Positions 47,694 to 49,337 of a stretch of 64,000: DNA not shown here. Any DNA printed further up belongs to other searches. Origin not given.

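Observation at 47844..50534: HTH-TPR receptor, divergent 37-aa signal-peptide-like micropeptide and sensor-less histidine kinase: candidate RRNPP/Rgg-SHP-like peptide signalling cassette in a high-GC genome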

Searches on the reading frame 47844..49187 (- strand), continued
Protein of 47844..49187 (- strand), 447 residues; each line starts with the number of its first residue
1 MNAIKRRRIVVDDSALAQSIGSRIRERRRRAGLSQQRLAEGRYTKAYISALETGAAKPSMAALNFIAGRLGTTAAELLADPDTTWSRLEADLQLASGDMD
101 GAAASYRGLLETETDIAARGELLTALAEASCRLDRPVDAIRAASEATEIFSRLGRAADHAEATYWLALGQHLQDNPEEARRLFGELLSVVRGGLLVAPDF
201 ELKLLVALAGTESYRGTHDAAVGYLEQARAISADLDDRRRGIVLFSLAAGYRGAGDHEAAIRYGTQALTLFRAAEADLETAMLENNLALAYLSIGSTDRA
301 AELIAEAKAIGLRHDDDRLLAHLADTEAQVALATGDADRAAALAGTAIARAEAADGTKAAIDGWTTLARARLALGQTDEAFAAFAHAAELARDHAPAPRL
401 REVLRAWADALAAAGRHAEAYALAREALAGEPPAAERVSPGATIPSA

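Call 28: search_solved_structures(query=A1, max_evalue=1)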
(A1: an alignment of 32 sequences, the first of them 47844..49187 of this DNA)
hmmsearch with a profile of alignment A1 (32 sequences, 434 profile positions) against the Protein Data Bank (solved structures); distinct sequences matched with E-value up to 1: 113 (the best 60 are shown).
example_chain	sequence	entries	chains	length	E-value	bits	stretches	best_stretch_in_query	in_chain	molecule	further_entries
9qhb_A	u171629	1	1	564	4.1e-21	79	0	233-307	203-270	Engineered tetratricopeptide repeat protein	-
8bu0_A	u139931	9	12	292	2.2e-14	56.8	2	233-307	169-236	Consensus tetratricopeptide repeat protein | Crystal structure of an 8-repeat consensus TPR superhelix with Zinc. | Monomer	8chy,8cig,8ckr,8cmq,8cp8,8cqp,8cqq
9qhc_A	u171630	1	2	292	2e-12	50.4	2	233-305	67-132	Engineered tetratricopeptide repeat protein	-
2qfc_A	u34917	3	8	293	1.2e-08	37.9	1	17-77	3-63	PlcR protein | Transcriptional activator PlcR protein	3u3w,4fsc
6fuz_A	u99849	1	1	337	4.6e-08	36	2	243-353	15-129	Kinesin light chain 1,Kinesin light chain 1,C-Jun-amino-terminal kinase-interacting protei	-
6fv0_A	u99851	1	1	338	4.7e-08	36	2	243-353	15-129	Kinesin light chain 1,Torsin-1A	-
3nf1_A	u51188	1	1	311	4.8e-08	35.9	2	243-387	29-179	Kinesin light chain 1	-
6swu_A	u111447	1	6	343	5.2e-08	35.8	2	243-353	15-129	Kinesin light chain 1,Kinesin light chain 1,TPR domain of kinesin light chain 1 in complex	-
9pmb_C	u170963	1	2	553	8.3e-08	35.1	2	243-387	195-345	Kinesin light chain 1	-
5oj8_A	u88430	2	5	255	1.2e-07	34.7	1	243-388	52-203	Kinesin light chain 1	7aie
7ai4_A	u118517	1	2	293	1.5e-07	34.3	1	243-389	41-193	Isoform C of Kinesin light chain 1,Isoform C of Kinesin light chain 1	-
4y6c_A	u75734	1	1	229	1.9e-07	34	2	245-392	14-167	ANSERINA PUTATIVE KINESIN LIGHT chain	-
8ch0_A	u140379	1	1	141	8.5e-07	31.8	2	236-307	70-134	Consensus tetratricopeptide repeat protein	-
2fo7_A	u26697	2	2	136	8.7e-07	31.8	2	236-307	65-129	SYNTHETIC CONSENSUS TPR PROTEIN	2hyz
6f9i_A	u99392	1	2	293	3.1e-06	30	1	243-354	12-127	Kinesin light chain 2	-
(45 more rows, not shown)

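Call 29: fold_search(model_id=the predicted structure, library=pdb)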
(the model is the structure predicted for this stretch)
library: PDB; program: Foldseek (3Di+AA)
matches with E <= 10: 1586; with E <= 0.001: 280
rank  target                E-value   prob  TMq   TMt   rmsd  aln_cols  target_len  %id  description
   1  6hc2_S                9.8e-10  1.00  0.56  0.68   7.0       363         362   17  Crystal structure of NuMA/LGN hetero-hexamers (released 2019-05-29)
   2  6hc2_C                1.2e-09  1.00  0.56  0.67   7.0       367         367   17  Crystal structure of NuMA/LGN hetero-hexamers (released 2019-05-29)
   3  3sf4_A                1.3e-09  1.00  0.54  0.66   7.6       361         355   17  Crystal structure of the complex between the conserved cell polarity proteins Inscuteable and LGN (released 2011-11-23)
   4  6hc2_E                1.8e-09  1.00  0.56  0.68   7.1       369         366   16  Crystal structure of NuMA/LGN hetero-hexamers (released 2019-05-29)
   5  6hc2_A                1.8e-09  1.00  0.56  0.67   7.0       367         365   17  Crystal structure of NuMA/LGN hetero-hexamers (released 2019-05-29)
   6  5a7d_H                2.1e-09  1.00  0.51  0.63   6.2       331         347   17  Tetrameric assembly of LGN with Inscuteable (released 2016-08-03)
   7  5a7d_D                3.2e-09  1.00  0.52  0.65   6.1       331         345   17  Tetrameric assembly of LGN with Inscuteable (released 2016-08-03)
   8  5a7d_C                3.2e-09  1.00  0.52  0.64   6.1       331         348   17  Tetrameric assembly of LGN with Inscuteable (released 2016-08-03)
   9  3sf4_C                4.2e-09  1.00  0.55  0.69   7.7       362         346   16  Crystal structure of the complex between the conserved cell polarity proteins Inscuteable and LGN (released 2011-11-23)
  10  5a7d_B                4.2e-09  1.00  0.51  0.63   8.2       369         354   16  Tetrameric assembly of LGN with Inscuteable (released 2016-08-03)
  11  5a7d_F                4.4e-09  1.00  0.51  0.64   7.4       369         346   16  Tetrameric assembly of LGN with Inscuteable (released 2016-08-03)
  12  4a1s_A                4.9e-09  1.00  0.54  0.68   5.2       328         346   17  Crystallographic structure of the Pins:Insc complex (released 2012-03-28)
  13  4a1s_B                5.3e-09  1.00  0.54  0.69   5.3       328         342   17  Crystallographic structure of the Pins:Insc complex (released 2012-03-28)
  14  3sf4_B                5.3e-09  1.00  0.53  0.66   8.9       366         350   17  Crystal structure of the complex between the conserved cell polarity proteins Inscuteable and LGN (released 2011-11-23)
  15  4wng_A                7.2e-09  1.00  0.59  0.78   4.4       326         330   18  Crystal structure of the TPR domain of LGN in complex with Frmpd4/Preso1 at 2.1 Angstrom resolution (released 2015-09-16)
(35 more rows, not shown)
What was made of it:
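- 47844..49187 (-): Cytoplasmic receptor candidate of 447 aa: an N-terminal XRE-type HTH (residues ~14-78) followed by ~9 TPR-like helical hairpins (residues 83-428). Foldseek neighbours are LGN/Pins, PlcR and Rap (call 29).
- On RRNPPA superfamily (homology): PlcR (E 3e-7, TMt 0.57) and Rap (RapI TMt 0.70) are significant hits, but eukaryotic LGN/Pins TPRs score higher (E 1e-9, TMt up to 0.78) (call 29).
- Closest known: Sec-dependent RRNPP. Same: PlcR and Rap structures are retrieved by Foldseek (call 29).
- Its Foldseek neighbours are peptide-binding TPRs, including PlcR (E 3e-7) and Rap (RapI TM 0.70) (call 29). The fold match is generic for TPR, and eukaryotic LGN scores better than PlcR or Rap (call 29). 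The TPR fold is generic (call 29).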

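Call 40: search_protein_families(library=pfam, proteins=[L076:2869-3426:-, L031:3086-3634:-, L080:2249-3334:-, L027:2147-3346:-, L056:2260-3456:-, L089:580-1845:-, L033:2146-3441:-, L043:2534-3655:-, L013:5213-5581:-, L079:2670-3221:-], max_evalue=0.001)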
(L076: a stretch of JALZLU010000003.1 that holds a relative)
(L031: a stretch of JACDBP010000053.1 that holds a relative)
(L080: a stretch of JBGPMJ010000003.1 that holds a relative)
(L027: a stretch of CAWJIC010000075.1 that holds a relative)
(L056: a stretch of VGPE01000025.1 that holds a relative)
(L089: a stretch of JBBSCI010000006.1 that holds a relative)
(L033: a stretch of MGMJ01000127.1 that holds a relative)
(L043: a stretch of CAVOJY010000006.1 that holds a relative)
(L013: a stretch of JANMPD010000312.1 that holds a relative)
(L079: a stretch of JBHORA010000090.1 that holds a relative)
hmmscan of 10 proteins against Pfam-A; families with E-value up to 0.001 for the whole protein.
L076:2869-3426:- (185 aa): 2 families
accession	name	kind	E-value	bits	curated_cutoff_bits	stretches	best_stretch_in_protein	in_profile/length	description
PF16473.11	Rv2179c-like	-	1.2e-06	28.7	27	1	8-174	3-174/177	3'-5' exoribonuclease Rv2179c-like domain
PF00929.31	RNase_T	-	1.8e-05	25.8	24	1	9-172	2-163/164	Exonuclease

L031:3086-3634:- (182 aa): 2 families
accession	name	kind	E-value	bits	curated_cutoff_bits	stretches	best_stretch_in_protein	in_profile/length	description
PF16473.11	Rv2179c-like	-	1.7e-06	28.3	27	1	11-176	3-173/177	3'-5' exoribonuclease Rv2179c-like domain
PF00929.31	RNase_T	-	3.9e-06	27.9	24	1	12-175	2-163/164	Exonuclease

L080:2249-3334:- (361 aa): 1 family
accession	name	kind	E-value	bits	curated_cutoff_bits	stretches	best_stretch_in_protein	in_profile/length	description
PF04055.27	Radical_SAM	-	7.1e-23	82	29.5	1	97-251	2-162/166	Radical SAM superfamily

L027:2147-3346:- (399 aa): 2 families
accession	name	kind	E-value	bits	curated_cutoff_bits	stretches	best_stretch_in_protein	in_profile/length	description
PF02518.31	HATPase_c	-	3.5e-19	69.7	26.4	1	135-247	2-109/111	Histidine kinase-, DNA gyrase B-, and HSP90-like ATPase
PF00512.31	HisKA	-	7.7e-07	29.5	26.9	1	30-87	4-60/66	His Kinase A (phospho-acceptor) domain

L056:2260-3456:- (398 aa): 6 families
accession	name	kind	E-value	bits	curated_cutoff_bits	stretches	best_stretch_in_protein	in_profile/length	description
PF02518.31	HATPase_c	-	5.9e-22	78.7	26.4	1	277-397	2-109/111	Histidine kinase-, DNA gyrase B-, and HSP90-like ATPase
PF00512.31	HisKA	-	2.1e-10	40.9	26.9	1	170-233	2-64/66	His Kinase A (phospho-acceptor) domain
PF00989.32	PAS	-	3e-10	40.6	22.6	1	26-129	8-106/113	PAS fold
PF08448.16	PAS_4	-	3.9e-09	37.1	23.1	1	27-132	3-101/110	PAS fold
PF13426.13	PAS_9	-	7.1e-08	33.1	27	1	31-128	3-93/103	PAS domain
PF13188.13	PAS_8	-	4.4e-06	26.9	21.8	1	21-61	3-40/65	PAS domain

L089:580-1845:- (421 aa): 6 families
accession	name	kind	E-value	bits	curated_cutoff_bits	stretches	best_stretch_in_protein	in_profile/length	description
PF02518.31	HATPase_c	-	1.5e-26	93.4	26.4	1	306-413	3-109/111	Histidine kinase-, DNA gyrase B-, and HSP90-like ATPase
PF13185.12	GAF_2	-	1.9e-17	64.2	28.6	1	42-171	2-129/136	GAF domain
PF00512.31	HisKA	-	2e-15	57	26.9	1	193-260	2-66/66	His Kinase A (phospho-acceptor) domain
PF01590.32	GAF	-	1.2e-12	48.9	22.4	1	43-173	1-129/133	GAF domain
PF13492.12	GAF_3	-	1.5e-11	45.3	27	1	43-175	1-125/129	GAF domain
PF13581.12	HATPase_c_2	-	0.00015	22.3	27.4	1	309-391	32-112/127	Histidine kinase-like ATPase domain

L033:2146-3441:- (431 aa): 2 families
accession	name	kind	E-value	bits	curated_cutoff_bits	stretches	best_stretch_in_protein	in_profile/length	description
PF02518.31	HATPase_c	-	1.3e-23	84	26.4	1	298-417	3-109/111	Histidine kinase-, DNA gyrase B-, and HSP90-like ATPase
PF00512.31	HisKA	-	4.8e-09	36.6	26.9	1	190-254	2-65/66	His Kinase A (phospho-acceptor) domain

L043:2534-3655:- (373 aa): 3 families
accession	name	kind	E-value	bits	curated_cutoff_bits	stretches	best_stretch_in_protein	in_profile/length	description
PF13487.12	HD_5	-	5.5e-33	114.5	27.2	1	154-319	3-170/170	HD domain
PF01966.28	HD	-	7.4e-20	71.8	22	1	167-288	3-116/116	HD domain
PF00072.30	Response_reg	-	6.1e-14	52.6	30.2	1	15-131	1-110/111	Response regulator receiver domain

L013:5213-5581:- (122 aa): 0 families

L079:2670-3221:- (183 aa): 7 families
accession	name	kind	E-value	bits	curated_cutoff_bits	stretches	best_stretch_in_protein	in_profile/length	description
PF20408.4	Abhydrolase_11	-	6.4e-21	75.4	27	1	49-157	65-169/193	Alpha/beta hydrolase domain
PF12146.15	Hydrolase_4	-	8.8e-07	28.9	27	0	58-92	74-108/239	Serine aminopeptidase, S33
PF12697.13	Abhydrolase_6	-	8.9e-07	30.2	26.3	0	11-93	37-93/217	Alpha/beta hydrolase family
PF12695.13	Abhydrolase_5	-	2.1e-05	24.8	27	1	12-95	6-92/164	Alpha/beta hydrolase family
PF00561.26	Abhydrolase_1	-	2.5e-05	24.5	25.8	0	59-93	68-102/245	alpha/beta hydrolase fold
PF08386.16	Abhydrolase_4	-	0.00011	22.7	21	1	114-166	34-87/103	TAP-like protein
PF00975.26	Thioesterase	-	0.00037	21.2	26.4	1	45-79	52-85/226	Thioesterase domain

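Call 66: search_dna_similar(query=window:47844-49187:-, collection=plasmids, mode=protein, max_rows=10)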
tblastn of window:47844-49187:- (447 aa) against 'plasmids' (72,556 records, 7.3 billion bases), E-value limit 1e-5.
Records with a match: 4; places in all: 4; records where one place covers at least 80% of the query: 0.
Best place of each record, by identity: <60% 4.
By first word of the organism name: Streptomyces 3; Embleya 1.
By predicted mobility (MOB-suite, as given by PLSDB): non-mobilizable 4.
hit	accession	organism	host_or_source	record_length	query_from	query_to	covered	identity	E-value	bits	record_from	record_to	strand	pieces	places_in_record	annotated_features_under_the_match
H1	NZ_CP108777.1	Embleya sp. NBC_00896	-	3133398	6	110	23%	44.1%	3e-8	64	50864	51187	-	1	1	none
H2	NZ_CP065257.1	Streptomyces clavuligerus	cell culture,lab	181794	20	110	20%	46.4%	2e-8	64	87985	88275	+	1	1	helix-turn-helix transcriptional regulator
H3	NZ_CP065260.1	Streptomyces clavuligerus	cell culture,lab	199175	20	110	20%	46.4%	2e-8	64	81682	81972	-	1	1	helix-turn-helix transcriptional regulator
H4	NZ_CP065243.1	Streptomyces clavuligerus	cell culture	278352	20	110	20%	46.4%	2e-8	64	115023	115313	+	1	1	helix-turn-helix transcriptional regulator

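Call 67: search_dna_similar(query=window:47844-49187:-, collection=phages, mode=protein, max_rows=10)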
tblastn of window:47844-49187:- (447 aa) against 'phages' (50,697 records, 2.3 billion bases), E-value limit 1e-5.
No match.
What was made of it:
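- On RRNPPA superfamily (distribution): There is no phage match, and plasmid matches are at the HTH level only (calls 66, 67).
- Tried and rejected: There is no phage hit, and plasmid hits are at the HTH level only (calls 66, 67).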

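Call 68: get_annotated_region(hit=H2, flank=2500)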
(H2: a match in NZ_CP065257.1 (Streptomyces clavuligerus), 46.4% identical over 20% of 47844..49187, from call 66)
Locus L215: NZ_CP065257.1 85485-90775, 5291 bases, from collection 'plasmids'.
description: Streptomyces clavuligerus strain F1D10 plasmid pF1D10B, complete sequence
organism: Streptomyces clavuligerus (NCBI taxid 1901)
taxonomy: Bacteria; Actinomycetota; Actinomycetes; Kitasatosporales; Streptomycetaceae; Streptomyces; Streptomyces clavuligerus
host: -; source: cell culture,lab; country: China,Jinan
typing (MOB-suite, as given by PLSDB): non-mobilizable
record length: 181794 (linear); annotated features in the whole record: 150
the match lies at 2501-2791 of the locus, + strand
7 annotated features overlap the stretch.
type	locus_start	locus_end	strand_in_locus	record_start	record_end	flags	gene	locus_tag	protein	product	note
CDS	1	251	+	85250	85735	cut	-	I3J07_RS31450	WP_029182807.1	protein-tyrosine phosphatase family protein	GO:0006470 - protein dephosphorylation [Evidence IEA]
CDS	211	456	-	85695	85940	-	-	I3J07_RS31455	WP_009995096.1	hypothetical protein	-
CDS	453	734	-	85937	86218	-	-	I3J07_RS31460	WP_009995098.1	hypothetical protein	-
CDS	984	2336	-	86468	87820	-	-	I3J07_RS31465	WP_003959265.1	M64 family metallopeptidase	-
CDS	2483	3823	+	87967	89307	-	-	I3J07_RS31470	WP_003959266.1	helix-turn-helix transcriptional regulator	-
CDS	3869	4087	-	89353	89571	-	-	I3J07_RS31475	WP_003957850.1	ferredoxin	-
CDS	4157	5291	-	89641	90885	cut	-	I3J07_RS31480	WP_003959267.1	cytochrome P450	-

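Call 78: search_protein_families(library=pfam, proteins=[L063:381-2723:-, L073:936-3125:-, L064:2562-3032:+, L015:1557-4502:+, L084:3022-3606:+, L015:6296-6919:+, L215:2483-3823:+], max_evalue=0.001)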
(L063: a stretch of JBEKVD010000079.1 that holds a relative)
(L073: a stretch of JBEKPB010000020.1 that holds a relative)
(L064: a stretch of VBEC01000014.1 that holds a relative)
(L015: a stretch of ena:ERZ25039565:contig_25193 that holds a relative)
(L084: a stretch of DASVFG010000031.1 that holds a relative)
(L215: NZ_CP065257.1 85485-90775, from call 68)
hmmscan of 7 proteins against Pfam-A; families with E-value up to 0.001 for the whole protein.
L063:381-2723:- (780 aa): 9 families
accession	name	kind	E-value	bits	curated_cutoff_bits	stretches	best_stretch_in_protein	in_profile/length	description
PF00563.25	EAL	-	2.1e-40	139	31.3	1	557-771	8-236/236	EAL domain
PF13185.12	GAF_2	-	7e-27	94.7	28.6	2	100-244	1-133/136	GAF domain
PF13426.13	PAS_9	-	1.5e-19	70.6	27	1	269-368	4-102/103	PAS domain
PF01590.32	GAF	-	7.5e-19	69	22.4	2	400-525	2-128/133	GAF domain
PF00989.32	PAS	-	6e-17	62.1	22.6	1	257-367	2-113/113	PAS fold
PF08448.16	PAS_4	-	1.1e-11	45.4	23.1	1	263-372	2-110/110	PAS fold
PF08447.18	PAS_3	-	1.2e-11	45.1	25.6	1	278-363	1-88/89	PAS fold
PF13492.12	GAF_3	-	1.1e-08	36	27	0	105-244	4-125/129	GAF domain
PF13188.13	PAS_8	-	2.4e-06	27.7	21.8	1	262-297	7-43/65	PAS domain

L073:936-3125:- (729 aa): 9 families
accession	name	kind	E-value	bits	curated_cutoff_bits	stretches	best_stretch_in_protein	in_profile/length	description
PF00563.25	EAL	-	5.6e-39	134.4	31.3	1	503-717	8-236/236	EAL domain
PF13185.12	GAF_2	-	9.7e-25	87.8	28.6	1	46-192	1-135/136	GAF domain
PF01590.32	GAF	-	2e-17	64.4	22.4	1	50-190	3-131/133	GAF domain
PF13426.13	PAS_9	-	1.5e-16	60.9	27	1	213-314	2-102/103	PAS domain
PF00989.32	PAS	-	2.3e-16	60.2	22.6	1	203-313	2-113/113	PAS fold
PF13492.12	GAF_3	-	6.8e-11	43.1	27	1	50-193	3-128/129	GAF domain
PF13188.13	PAS_8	-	1e-07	32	21.8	1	203-243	2-39/65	PAS domain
PF08448.16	PAS_4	-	2.6e-07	31.3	23.1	1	209-317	2-109/110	PAS fold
PF08447.18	PAS_3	-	6.2e-07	30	25.6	1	225-307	2-86/89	PAS fold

L064:2562-3032:+ (156 aa): 0 families

L015:1557-4502:+ (981 aa): 2 families
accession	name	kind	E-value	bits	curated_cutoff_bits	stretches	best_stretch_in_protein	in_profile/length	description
PF00912.28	Transgly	-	1e-46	159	27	1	112-281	2-164/178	Transglycosylase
PF00905.27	Transpeptidase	-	1.9e-18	67.2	22.1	1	447-661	1-222/299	Penicillin binding protein transpeptidase domain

L084:3022-3606:+ (194 aa): 2 families
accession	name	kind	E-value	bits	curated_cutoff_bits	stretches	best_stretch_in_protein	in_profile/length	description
PF01106.22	NifU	-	4.3e-20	72.1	27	1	111-176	1-66/67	NifU-like domain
PF01521.26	Fe-S_biosyn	-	1.4e-05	25.7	26.3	1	6-100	3-101/110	Iron-sulphur cluster biosynthesis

L015:6296-6919:+ (207 aa): 1 family
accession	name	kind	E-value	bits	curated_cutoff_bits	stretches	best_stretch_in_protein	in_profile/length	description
PF09339.16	HTH_IclR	-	3.8e-05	23.8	22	1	23-70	5-52/52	IclR helix-turn-helix domain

L215:2483-3823:+ (446 aa): 15 families
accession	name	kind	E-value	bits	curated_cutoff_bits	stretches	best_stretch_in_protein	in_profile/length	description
PF13424.12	TPR_12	-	2.7e-17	63.1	30.1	3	315-387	1-76/77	Tetratricopeptide repeat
PF07719.23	TPR_2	-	1.8e-15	56.1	27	1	116-145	1-30/34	Tetratricopeptide repeat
PF13432.12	TPR_16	-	3.2e-13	50.3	32.7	2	83-145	4-60/65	Tetratricopeptide repeat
PF13181.12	TPR_8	-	4e-13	48.8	25.7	0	322-348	6-32/34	Tetratricopeptide repeat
PF17874.7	TPR_MalT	-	4.4e-12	46.4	45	1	87-388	12-312/336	MalT-like TPR region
PF00515.34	TPR_1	-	3.3e-10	39.8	27.8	0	358-385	3-30/34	Tetratricopeptide repeat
PF13560.12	HTH_31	-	4e-10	40.3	27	1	6-63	1-60/64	Helix-turn-helix domain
PF14559.12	TPR_19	-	5.6e-10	39.8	25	1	87-144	2-53/68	Tetratricopeptide repeat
PF01381.28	HTH_3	-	1.3e-08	35.2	23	1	12-64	2-55/55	Helix-turn-helix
PF13176.12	TPR_7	-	2.6e-08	33.7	27.9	0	358-386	1-29/36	Tetratricopeptide repeat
PF13174.12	TPR_6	-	1.5e-07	32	26.3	0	117-141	1-25/33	Tetratricopeptide repeat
PF13428.12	TPR_14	-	1.5e-07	31.9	23.5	0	322-353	6-37/44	Tetratricopeptide repeat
PF13414.12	TPR_11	-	1.2e-05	25.3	26.8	0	325-347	2-24/42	TPR repeat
PF12844.13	HTH_19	-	2.4e-05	24.6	30.2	1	8-67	1-61/64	Helix-turn-helix domain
PF13431.12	TPR_17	-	0.00051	20.5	24.4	0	111-136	8-33/34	Tetratricopeptide repeat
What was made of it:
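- Where kinases occur they differ (bare, PAS, GAF) or are replaced by RR-HD or EAL proteins (calls 40, 78).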

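Call 79: search_protein_families(library=padloc, proteins=[window:47844-49187:-], max_evalue=0.001)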
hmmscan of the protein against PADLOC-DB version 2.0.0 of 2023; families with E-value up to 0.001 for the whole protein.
window:47844-49187:- (447 aa): 4 families
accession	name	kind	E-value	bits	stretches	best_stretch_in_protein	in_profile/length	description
PDLC04142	capH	-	5.6e-09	35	1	18-83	5-71/103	capH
PDLC02926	HTH_VI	-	1.8e-06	26.1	1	20-73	2-56/92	-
PDLC01169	TPR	-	3.4e-05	21.3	1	201-275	148-222/252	TPR repeats containing protein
PDLC03665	Control_protein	-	6.9e-05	21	1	21-79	10-70/77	control protein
